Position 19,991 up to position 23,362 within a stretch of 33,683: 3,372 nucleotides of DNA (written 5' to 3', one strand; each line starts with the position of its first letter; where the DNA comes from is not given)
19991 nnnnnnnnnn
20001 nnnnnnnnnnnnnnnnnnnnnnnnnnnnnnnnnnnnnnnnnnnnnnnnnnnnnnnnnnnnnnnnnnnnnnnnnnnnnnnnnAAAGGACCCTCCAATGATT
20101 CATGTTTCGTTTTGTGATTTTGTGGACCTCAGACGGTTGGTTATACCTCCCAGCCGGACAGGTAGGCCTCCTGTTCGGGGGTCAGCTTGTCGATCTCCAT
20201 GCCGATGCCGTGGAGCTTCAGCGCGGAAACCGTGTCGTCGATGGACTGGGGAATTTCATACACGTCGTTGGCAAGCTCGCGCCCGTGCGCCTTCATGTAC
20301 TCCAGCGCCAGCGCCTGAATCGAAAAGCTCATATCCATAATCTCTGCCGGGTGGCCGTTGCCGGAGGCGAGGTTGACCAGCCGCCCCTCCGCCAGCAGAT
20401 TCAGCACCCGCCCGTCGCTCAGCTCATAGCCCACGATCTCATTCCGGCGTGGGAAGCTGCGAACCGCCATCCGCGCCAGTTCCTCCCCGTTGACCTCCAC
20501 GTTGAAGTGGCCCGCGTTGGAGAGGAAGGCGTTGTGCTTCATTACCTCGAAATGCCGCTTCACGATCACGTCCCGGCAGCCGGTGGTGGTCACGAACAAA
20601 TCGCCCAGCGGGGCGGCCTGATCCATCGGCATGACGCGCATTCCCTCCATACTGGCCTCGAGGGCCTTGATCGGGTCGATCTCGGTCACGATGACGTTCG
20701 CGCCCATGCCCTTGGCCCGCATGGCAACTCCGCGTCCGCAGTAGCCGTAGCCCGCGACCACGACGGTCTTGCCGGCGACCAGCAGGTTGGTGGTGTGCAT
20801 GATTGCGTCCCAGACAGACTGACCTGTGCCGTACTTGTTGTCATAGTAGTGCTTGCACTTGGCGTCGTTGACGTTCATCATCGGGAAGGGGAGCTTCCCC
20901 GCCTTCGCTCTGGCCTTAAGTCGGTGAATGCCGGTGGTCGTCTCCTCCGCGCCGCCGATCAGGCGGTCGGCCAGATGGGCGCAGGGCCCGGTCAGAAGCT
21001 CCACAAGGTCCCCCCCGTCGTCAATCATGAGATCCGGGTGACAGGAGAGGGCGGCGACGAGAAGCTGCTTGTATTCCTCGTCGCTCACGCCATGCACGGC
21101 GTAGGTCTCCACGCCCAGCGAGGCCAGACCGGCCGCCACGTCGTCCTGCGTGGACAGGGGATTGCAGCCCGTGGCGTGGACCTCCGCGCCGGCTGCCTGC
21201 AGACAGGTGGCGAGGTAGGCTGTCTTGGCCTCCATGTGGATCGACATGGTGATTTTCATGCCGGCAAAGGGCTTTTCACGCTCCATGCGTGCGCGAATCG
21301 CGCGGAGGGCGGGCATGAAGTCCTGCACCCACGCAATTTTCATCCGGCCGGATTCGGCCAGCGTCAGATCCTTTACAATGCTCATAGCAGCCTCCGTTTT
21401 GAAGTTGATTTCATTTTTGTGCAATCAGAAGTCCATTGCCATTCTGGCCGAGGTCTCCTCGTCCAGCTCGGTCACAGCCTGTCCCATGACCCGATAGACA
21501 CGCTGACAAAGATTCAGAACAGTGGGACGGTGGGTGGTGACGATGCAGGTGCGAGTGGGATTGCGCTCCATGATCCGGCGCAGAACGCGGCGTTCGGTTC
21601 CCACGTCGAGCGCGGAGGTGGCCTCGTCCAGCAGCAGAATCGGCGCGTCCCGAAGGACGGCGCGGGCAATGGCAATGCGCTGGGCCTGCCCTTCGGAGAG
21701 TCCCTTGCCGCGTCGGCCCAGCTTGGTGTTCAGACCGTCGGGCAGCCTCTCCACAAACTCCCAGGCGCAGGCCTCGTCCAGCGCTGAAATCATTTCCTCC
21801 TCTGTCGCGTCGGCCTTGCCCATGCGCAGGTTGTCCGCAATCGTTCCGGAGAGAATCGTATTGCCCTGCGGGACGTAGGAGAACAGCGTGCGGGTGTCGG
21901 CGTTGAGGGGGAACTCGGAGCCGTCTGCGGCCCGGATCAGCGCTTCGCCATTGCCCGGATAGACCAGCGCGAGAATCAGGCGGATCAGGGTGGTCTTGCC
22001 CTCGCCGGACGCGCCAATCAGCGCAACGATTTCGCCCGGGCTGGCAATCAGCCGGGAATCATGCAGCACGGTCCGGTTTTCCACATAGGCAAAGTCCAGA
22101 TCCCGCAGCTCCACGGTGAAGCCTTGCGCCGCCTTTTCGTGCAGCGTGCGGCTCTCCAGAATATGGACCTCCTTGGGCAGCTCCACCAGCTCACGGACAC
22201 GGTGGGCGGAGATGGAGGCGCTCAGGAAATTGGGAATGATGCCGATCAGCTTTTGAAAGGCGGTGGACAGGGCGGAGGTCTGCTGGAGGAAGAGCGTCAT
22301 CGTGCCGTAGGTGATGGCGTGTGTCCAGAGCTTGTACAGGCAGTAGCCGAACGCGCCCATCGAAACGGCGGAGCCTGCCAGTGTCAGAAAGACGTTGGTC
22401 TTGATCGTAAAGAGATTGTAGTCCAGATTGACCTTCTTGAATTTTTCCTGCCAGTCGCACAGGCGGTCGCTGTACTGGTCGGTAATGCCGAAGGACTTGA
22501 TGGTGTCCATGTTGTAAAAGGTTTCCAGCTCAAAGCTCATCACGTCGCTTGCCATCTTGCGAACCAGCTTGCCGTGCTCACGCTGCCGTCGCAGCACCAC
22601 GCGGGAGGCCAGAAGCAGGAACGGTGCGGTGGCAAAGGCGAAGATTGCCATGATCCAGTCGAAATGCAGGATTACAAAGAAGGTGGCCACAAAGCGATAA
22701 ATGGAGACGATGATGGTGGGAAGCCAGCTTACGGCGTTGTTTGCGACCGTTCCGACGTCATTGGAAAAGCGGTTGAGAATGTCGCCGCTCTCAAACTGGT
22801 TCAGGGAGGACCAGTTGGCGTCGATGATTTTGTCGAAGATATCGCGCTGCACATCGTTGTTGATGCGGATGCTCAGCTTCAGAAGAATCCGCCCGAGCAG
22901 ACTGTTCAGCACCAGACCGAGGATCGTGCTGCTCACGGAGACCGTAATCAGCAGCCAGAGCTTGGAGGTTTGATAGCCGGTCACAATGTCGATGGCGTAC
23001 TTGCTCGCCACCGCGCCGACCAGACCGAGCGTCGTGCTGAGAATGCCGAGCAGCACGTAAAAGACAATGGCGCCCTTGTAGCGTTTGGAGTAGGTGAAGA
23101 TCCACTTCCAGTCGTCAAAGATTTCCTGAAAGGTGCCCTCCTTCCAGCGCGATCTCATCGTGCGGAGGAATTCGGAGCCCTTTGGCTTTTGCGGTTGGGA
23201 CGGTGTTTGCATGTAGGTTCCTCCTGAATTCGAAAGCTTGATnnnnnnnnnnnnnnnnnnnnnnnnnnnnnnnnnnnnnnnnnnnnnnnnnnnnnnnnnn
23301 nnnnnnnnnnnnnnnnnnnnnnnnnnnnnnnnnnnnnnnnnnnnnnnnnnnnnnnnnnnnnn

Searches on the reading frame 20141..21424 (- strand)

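Call 25: search_protein_families(library=pfam, proteins=[window:20141-21424:-], max_evalue=0.0001)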
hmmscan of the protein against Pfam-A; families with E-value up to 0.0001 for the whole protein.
window:20141-21424:- (427 aa): 4 families
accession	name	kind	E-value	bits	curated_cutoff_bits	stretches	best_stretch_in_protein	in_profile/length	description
PF05221.23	AdoHcyase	-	3.3e-58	197.6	25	2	16-144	3-136/299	S-adenosyl-L-homocysteine hydrolase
PF00670.27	AdoHcyase_NAD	-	2.1e-50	171.5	27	1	196-355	1-160/162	S-adenosyl-L-homocysteine hydrolase, NAD binding domain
PF02826.25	2-Hacid_dh_C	-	7.7e-10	38.9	25.1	1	202-306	20-128/178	D-isomer specific 2-hydroxyacid dehydrogenase, NAD binding domain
PF07991.19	KARI_N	-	2.2e-05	24.5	20.6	1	216-311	2-101/165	Acetohydroxy acid isomeroreductase, NADPH-binding domain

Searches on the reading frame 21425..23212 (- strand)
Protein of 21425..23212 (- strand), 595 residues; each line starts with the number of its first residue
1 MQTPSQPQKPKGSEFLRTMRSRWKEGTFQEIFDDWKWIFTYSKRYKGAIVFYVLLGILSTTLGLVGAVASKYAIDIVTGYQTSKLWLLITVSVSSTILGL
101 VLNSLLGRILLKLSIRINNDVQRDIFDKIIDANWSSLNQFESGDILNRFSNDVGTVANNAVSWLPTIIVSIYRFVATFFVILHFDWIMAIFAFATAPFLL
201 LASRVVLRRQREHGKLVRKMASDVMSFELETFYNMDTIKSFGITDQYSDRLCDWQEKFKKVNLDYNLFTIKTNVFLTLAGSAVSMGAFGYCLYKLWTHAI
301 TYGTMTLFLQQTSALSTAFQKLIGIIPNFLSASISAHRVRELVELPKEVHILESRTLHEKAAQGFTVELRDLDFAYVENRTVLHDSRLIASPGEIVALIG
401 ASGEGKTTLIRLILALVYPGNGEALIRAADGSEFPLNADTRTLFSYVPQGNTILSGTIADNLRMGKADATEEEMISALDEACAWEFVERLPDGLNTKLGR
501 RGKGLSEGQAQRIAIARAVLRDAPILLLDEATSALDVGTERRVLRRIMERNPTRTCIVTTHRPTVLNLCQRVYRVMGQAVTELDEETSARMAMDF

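Call 7: search_protein_families(library=pfam, proteins=[window:21425-23212:-], max_evalue=0.001)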
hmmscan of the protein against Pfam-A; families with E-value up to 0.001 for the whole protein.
window:21425-23212:- (595 aa): 4 families
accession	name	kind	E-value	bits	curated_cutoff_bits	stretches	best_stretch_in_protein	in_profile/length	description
PF00664.28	ABC_membrane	-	1.4e-27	97.5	28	1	50-318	2-273/274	ABC transporter transmembrane region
PF00005.33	ABC_tran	-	1.5e-24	87.6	25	1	384-533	2-137/137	ABC transporter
PF13304.12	AAA_21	-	7e-08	33.3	27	1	505-567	238-304/304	AAA domain, putative AbiEii toxin, Type IV TA system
PF02463.25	SMC_N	-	6.7e-07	29.4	40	1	513-577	149-213/220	RecF/RecN/SMC N terminal domain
